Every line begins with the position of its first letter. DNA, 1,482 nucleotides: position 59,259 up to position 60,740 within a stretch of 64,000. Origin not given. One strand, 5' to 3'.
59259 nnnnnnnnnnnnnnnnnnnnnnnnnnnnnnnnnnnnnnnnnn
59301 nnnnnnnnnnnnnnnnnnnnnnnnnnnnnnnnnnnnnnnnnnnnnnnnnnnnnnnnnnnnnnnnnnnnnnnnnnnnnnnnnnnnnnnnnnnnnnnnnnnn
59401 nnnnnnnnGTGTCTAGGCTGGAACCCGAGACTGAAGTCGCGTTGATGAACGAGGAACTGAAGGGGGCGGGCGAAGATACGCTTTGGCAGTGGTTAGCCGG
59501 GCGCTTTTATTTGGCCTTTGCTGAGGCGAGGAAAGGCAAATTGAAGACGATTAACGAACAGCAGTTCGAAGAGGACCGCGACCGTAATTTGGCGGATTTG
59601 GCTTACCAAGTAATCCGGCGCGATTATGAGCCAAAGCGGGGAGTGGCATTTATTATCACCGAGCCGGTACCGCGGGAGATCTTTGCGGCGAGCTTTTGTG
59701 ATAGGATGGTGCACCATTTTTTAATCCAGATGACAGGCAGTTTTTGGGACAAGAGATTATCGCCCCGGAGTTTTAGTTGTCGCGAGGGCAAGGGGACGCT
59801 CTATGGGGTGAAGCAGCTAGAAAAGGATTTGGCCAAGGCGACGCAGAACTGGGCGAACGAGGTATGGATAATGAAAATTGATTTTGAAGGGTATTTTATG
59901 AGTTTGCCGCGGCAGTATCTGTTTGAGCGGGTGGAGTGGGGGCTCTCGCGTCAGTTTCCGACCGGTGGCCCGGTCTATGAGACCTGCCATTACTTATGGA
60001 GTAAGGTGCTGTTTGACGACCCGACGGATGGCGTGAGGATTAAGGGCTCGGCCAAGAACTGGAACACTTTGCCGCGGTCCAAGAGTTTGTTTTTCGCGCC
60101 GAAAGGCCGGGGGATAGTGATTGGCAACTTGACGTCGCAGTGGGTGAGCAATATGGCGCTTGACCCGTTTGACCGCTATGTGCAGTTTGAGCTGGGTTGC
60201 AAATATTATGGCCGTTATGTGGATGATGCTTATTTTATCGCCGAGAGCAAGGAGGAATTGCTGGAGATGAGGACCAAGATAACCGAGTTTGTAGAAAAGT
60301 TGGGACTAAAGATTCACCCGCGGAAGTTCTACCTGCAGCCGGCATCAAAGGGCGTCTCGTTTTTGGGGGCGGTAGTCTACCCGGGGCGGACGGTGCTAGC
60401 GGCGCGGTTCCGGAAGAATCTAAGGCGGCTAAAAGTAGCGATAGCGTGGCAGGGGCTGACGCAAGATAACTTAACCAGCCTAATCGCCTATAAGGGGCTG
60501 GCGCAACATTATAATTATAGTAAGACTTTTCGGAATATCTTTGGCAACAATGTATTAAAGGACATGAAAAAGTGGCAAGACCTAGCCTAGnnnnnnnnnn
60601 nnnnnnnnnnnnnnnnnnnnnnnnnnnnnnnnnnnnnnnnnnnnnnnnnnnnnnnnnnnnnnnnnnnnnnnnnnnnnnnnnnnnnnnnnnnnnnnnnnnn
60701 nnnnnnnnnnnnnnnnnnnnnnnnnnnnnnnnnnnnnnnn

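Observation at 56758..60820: Complete diversity-generating retroelement: VR and TR differ only at template adenines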

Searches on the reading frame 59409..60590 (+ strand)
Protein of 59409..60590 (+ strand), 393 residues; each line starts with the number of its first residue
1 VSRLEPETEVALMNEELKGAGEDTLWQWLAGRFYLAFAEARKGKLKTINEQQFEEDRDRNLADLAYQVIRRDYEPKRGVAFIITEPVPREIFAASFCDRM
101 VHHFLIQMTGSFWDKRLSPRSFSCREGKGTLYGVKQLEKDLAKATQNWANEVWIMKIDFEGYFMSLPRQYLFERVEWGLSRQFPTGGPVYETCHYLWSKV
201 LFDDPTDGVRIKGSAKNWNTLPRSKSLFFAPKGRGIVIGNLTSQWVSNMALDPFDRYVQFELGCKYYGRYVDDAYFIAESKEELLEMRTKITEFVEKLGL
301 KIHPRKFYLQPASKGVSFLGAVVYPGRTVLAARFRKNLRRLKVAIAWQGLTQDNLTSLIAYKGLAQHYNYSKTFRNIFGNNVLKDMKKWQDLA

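Call 5: search_protein_families(library=pfam, proteins=[window:59409-60590:+], max_evalue=0.01)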
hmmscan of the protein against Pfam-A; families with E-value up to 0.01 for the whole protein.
window:59409-60590:+ (393 aa): 1 family
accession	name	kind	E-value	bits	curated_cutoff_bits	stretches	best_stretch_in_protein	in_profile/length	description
PF00078.32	RVT_1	-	3.5e-13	50.2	29.6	1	98-321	19-203/205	Reverse transcriptase (RNA-dependent DNA polymerase)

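Call 6: search_protein_families(library=ncbifam, proteins=[window:59409-60590:+], max_evalue=0.01)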
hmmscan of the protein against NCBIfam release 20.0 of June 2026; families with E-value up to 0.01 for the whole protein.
window:59409-60590:+ (393 aa): 5 families
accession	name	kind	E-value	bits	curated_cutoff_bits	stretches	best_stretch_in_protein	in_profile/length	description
TIGR04416.1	group_II_RT_mat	equivalog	3.5e-19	69.1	300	2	230-326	174-270/353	group II intron reverse transcriptase/maturase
NF038233.2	retron_St85_RT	exception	4.4e-10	39.3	235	1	227-361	132-269/289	retron St85 family RNA-directed DNA polymerase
NF041747.1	Drt3a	equivalog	4e-08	33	200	1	234-306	162-234/412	antiviral reverse transcriptase Drt3a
NF041746.1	Drt2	equivalog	3.8e-06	26.3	390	1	223-307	210-296/416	antiviral reverse transcriptase Drt2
NF041749.1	Drt4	equivalog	0.0024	16.9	450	1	233-306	192-263/489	antiviral reverse transcriptase Drt4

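Call 11: search_solved_structures(query=window:59409-60587:+, max_evalue=0.01, show_alignments=1)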
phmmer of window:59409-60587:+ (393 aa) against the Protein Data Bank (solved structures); distinct sequences matched with E-value up to 0.01: 3.
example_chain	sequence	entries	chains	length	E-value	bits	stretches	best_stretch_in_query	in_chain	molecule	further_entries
8ub7_A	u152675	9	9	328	3.6e-27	98.4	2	229-366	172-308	Reverse transcriptase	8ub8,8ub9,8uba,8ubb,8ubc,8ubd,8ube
6me0_C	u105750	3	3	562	1.6e-05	27.2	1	231-346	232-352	Maturase reverse transcriptase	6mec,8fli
6ar1_A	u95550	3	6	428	0.0027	19.8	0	239-346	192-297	GsI-IIC RT | Trt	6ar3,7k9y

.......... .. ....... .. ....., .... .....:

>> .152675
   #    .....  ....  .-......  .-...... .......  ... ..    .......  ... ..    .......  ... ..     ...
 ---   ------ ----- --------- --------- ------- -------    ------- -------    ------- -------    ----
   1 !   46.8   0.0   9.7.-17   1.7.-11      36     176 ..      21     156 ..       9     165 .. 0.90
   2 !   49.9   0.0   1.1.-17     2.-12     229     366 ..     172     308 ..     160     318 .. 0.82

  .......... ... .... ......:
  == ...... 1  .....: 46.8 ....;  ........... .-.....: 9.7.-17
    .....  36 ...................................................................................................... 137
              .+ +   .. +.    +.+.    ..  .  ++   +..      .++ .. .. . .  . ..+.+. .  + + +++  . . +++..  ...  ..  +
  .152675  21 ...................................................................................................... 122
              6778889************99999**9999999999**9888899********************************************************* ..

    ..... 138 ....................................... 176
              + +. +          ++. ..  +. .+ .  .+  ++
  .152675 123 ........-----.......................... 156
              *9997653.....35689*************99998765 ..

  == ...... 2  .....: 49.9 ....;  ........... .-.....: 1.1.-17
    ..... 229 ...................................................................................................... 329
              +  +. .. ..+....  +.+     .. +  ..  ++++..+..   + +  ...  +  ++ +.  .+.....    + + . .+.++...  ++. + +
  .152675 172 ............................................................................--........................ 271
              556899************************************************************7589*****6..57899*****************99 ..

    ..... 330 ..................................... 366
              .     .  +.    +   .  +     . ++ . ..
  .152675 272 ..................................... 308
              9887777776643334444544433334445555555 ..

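Call 40: find_homologous_proteins(query=window:59409-60587:+, max_evalue=1e-60)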
Query window:59409-60587:+ (393 aa): 1141 proteins with E <= 1e-60 among 5122 candidates; the best 120 are listed.
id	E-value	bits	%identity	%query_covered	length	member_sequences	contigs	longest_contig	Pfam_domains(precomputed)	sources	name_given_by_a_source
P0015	2.1e-270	914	100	100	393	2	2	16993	PF00078.33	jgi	-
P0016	5.0e-210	715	78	100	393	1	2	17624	PF00078.33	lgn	-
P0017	4.9e-202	689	76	100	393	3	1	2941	PF00078.33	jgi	-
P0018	2.5e-200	684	72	100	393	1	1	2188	PF00078.33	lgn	-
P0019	2.0e-195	667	70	100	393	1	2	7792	PF00078.33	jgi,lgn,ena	-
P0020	2.7e-191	654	68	100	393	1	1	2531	PF00078.33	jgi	jgi:hypothetical protein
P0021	2.6e-186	637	69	100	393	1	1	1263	PF00078.33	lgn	-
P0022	9.5e-186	635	67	100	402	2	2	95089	PF00078.33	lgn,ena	-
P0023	1.0e-168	579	62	99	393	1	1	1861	PF00078.33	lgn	-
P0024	1.9e-164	565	61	99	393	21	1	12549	PF00078.33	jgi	jgi:hypothetical protein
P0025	5.7e-164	564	62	99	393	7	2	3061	PF00078.33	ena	-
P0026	4.5e-163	561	62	99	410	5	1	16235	PF00078.33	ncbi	-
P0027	1.1e-162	560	60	99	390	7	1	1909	PF00078.33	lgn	-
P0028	1.2e-162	559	61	99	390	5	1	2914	PF00078.33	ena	-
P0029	5.9e-162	557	61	99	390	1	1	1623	PF00078.33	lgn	-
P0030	4.9e-160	551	60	99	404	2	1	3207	PF00078.33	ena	-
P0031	3.4e-159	548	62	96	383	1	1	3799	PF00078.33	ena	-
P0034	6.1e-148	511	59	91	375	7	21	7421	PF00078.33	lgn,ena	-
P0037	1.4e-142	493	56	100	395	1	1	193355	PF00078.33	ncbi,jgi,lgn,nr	ncbi:MAG: RNA-directed DNA polymerase [Candidatus Nomurabacteria bacterium]|jgi:hypothetical protein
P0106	7.2e-100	353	47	91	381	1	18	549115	PF00078.33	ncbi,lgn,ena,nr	ncbi:RNA-directed DNA polymerase [Candidatus Saccharibacteria bacterium]|nr:RNA-directed DNA polymer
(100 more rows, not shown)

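Call 41: find_encoding_contigs(protein=P0022, flank=5000, max_places=2)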
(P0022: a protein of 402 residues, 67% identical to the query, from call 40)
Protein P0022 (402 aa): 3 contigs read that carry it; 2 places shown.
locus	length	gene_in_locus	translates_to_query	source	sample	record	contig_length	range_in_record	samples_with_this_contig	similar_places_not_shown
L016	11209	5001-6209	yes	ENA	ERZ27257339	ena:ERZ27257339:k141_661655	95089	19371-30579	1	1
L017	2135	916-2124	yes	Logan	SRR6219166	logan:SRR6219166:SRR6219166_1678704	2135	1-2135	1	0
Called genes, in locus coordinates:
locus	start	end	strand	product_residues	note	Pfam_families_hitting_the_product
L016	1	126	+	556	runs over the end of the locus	PF01833:TIG, PF09603:Fib_succ_major (weak)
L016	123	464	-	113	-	-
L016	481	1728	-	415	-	PF14659:Phage_int_SAM_3, PF00589:Phage_integrase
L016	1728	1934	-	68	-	PF12728:HTH_17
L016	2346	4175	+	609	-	PF01833:TIG, PF09603:Fib_succ_major (weak)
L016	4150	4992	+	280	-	-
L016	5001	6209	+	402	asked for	PF00078:RVT_1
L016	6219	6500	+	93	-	-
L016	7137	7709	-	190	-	PF00589:Phage_integrase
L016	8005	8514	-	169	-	-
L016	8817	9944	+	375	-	-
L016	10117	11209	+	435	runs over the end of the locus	PF00395:SLH (weak)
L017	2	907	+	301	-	?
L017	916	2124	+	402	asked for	PF00078:RVT_1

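Call 42: find_encoding_contigs(protein=P0024, flank=5000, max_places=2)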
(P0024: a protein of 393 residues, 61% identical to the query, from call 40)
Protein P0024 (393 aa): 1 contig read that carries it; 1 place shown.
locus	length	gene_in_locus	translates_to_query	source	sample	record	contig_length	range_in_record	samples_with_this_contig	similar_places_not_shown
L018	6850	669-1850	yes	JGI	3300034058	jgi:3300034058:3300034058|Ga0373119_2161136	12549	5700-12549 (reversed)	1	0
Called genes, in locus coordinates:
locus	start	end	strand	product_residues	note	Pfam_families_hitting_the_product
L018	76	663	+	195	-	-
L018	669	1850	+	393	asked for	PF00078:RVT_1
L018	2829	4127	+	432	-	PF02403:Seryl_tRNA_N, PF00587:tRNA-synt_2b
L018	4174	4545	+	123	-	PF02482:Ribosomal_S30AE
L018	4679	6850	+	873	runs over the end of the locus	PF07517:SecA_DEAD, PF01043:SecA_PP_bind, PF21090:P-loop_SecA, PF07516:SecA_SW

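Call 43: find_encoding_contigs(protein=P0037, flank=5000, max_places=2)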
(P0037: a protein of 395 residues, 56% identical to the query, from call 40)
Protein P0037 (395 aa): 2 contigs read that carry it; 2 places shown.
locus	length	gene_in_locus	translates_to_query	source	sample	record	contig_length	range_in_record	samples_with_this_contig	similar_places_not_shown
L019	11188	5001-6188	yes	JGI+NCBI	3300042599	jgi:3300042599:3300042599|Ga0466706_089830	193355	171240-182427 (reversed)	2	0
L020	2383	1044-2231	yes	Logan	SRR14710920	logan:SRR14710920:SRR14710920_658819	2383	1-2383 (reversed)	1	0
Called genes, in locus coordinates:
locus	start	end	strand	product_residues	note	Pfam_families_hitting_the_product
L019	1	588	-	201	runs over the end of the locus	PF25063:ARM_TT21_C (faint), PF07719:TPR_2 (faint), PF13181:TPR_8 (faint), PF13431:TPR_17 (faint), PF00515:TPR_1 (weak), PF13424:TPR_12 (weak)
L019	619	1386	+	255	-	PF00121:TIM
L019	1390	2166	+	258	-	-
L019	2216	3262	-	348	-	-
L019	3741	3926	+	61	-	-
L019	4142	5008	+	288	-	-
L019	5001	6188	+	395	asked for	PF00078:RVT_1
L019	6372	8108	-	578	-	PF09603:Fib_succ_major (faint)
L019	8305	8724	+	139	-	-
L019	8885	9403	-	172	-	-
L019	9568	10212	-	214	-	-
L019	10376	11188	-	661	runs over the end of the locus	-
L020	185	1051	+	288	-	-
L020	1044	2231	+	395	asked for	PF00078:RVT_1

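Call 44: find_encoding_contigs(protein=P0034, flank=5000, max_places=3)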
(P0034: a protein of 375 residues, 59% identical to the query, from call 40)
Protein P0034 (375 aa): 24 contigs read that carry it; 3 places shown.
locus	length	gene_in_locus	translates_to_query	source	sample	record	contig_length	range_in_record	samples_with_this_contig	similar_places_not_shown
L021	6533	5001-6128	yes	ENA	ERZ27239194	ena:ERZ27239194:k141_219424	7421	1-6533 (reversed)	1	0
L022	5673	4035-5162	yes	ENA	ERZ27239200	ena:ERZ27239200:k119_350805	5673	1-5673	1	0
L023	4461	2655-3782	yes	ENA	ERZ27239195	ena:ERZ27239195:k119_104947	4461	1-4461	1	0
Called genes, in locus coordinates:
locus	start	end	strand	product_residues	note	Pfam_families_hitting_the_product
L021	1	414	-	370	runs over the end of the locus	PF13439:Glyco_transf_4, PF20706:GT4-conflict, PF00534:Glycos_transf_1, PF13692:Glyco_trans_1_4, PF13524:Glyco_trans_1_2 (faint)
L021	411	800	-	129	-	PF04138:GtrA_DPMS_TM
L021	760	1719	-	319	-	PF00535:Glycos_transf_2, PF10111:Glyco_tranf_2_2, PF13641:Glyco_tranf_2_3 (weak)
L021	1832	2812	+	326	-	PF08279:HTH_11 (weak)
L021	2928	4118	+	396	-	PF09603:Fib_succ_major (weak)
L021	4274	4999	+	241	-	-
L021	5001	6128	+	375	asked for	PF00078:RVT_1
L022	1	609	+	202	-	?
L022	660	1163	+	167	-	-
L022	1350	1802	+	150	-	-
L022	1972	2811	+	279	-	PF07963:N_methyl (weak)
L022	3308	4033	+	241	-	-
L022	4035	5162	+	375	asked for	PF00078:RVT_1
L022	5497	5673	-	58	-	?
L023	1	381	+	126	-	?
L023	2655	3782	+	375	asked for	PF00078:RVT_1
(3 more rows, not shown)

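Call 61: find_encoding_contigs(protein=P0031, flank=3000, max_places=2)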
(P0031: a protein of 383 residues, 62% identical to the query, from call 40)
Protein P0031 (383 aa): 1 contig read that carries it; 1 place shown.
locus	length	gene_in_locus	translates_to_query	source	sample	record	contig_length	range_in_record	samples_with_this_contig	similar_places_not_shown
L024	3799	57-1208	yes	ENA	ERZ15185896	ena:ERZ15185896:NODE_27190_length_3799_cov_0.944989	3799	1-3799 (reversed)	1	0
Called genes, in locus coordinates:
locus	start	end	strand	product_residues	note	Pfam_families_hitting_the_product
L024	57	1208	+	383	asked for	PF00078:RVT_1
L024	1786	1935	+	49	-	-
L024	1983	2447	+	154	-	PF01029:NusB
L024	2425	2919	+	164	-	PF00293:NUDIX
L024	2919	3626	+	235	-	PF22935:RM44_endonuclase (weak), PF14622:Ribonucleas_3_3, PF00636:Ribonuclease_3, PF00035:dsrm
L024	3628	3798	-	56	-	?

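Call 62: find_encoding_contigs(protein=P0030, flank=3000, max_places=2)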
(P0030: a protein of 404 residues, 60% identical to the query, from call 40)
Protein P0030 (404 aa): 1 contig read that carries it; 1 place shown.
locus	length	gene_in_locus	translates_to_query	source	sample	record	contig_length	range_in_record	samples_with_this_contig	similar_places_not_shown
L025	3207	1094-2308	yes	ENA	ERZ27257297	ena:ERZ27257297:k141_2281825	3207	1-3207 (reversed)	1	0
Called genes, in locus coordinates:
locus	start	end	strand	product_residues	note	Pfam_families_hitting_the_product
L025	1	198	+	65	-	?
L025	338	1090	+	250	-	-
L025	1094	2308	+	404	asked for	PF00078:RVT_1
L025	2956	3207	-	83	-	?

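Call 63: find_encoding_contigs(protein=P0025, flank=3000, max_places=2)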
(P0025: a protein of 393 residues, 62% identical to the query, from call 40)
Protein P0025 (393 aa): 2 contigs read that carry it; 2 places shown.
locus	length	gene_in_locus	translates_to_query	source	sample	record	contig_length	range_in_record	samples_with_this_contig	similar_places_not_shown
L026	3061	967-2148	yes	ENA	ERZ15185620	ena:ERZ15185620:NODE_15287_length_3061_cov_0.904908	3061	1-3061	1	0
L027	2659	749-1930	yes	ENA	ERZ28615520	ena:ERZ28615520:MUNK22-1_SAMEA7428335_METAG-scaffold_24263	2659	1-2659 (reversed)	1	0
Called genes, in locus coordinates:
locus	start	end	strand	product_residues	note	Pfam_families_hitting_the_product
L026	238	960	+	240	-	-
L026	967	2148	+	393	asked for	PF00078:RVT_1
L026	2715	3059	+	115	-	?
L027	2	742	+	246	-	?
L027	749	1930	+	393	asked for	PF00078:RVT_1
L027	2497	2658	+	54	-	?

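Call 64: find_encoding_contigs(protein=P0028, flank=3000, max_places=2)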
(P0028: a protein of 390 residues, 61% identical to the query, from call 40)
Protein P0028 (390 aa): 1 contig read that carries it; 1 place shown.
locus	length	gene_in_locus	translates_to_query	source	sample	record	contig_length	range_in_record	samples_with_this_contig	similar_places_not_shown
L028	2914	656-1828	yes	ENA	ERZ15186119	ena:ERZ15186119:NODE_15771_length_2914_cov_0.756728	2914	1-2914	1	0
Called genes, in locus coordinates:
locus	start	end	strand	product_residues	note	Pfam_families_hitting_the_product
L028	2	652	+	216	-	?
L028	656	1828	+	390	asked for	PF00078:RVT_1 (weak)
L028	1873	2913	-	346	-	?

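Call 75: find_encoding_contigs(protein=P0015, flank=5000, max_places=4)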
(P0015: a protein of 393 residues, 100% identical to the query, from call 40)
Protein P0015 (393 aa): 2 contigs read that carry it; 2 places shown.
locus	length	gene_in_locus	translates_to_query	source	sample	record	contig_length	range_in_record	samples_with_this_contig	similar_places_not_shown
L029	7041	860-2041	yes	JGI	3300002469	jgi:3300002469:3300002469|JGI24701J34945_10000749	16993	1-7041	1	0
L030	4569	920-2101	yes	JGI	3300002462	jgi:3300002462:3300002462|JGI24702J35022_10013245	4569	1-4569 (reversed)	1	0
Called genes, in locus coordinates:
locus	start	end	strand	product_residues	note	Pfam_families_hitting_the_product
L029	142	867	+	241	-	-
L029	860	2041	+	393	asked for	PF00078:RVT_1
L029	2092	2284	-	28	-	-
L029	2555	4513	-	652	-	PF00270:DEAD (faint), PF04851:ResIII, PF17757:UvrB_inter, PF27431:UvrB_3rd, PF00271:Helicase_C, PF12344:UvrB, PF02151:UVR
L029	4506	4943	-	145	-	-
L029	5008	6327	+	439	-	PF00989:PAS, PF13188:PAS_8 (weak), PF00512:HisKA, PF02518:HATPase_c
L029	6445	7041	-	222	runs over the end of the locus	PF25063:ARM_TT21_C (faint), PF07719:TPR_2 (faint), PF13181:TPR_8 (faint), PF13431:TPR_17 (faint), PF00515:TPR_1 (weak), PF13374:TPR_10 (faint), PF13424:TPR_12 (weak)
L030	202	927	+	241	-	-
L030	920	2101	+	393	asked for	PF00078:RVT_1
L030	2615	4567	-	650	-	?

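Call 84: find_encoding_contigs(protein=P0106, flank=5000, max_places=3)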
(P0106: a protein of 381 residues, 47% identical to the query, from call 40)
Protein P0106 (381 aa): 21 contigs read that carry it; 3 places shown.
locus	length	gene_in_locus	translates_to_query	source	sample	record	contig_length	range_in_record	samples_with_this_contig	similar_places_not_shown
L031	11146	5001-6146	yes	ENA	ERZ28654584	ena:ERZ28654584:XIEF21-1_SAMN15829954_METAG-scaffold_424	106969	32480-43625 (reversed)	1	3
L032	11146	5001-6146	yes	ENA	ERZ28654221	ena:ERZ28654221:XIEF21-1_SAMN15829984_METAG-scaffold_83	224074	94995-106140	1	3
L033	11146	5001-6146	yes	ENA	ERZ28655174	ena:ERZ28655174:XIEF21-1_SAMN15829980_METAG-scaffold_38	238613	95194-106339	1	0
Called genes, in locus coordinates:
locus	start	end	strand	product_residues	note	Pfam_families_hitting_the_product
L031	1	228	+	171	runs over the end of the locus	PF01936:NYN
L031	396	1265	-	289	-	PF02661:Fic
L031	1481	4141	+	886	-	-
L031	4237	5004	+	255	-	-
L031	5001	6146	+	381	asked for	PF00078:RVT_1 (weak)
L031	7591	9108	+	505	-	PF12072:RNase_Y_N, PF00013:KH_1, PF22891:KH_PNO1_2nd (weak), PF08668:HDOD (faint), PF01966:HD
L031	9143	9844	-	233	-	PF13306:LRR_5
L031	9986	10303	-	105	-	-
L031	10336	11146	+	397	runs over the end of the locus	-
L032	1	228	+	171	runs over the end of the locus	PF01936:NYN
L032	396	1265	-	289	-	PF02661:Fic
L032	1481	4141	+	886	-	-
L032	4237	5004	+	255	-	-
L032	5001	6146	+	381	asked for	PF00078:RVT_1 (weak)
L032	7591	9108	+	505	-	PF12072:RNase_Y_N, PF00013:KH_1, PF22891:KH_PNO1_2nd (weak), PF08668:HDOD (faint), PF01966:HD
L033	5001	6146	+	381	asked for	PF00078:RVT_1 (weak)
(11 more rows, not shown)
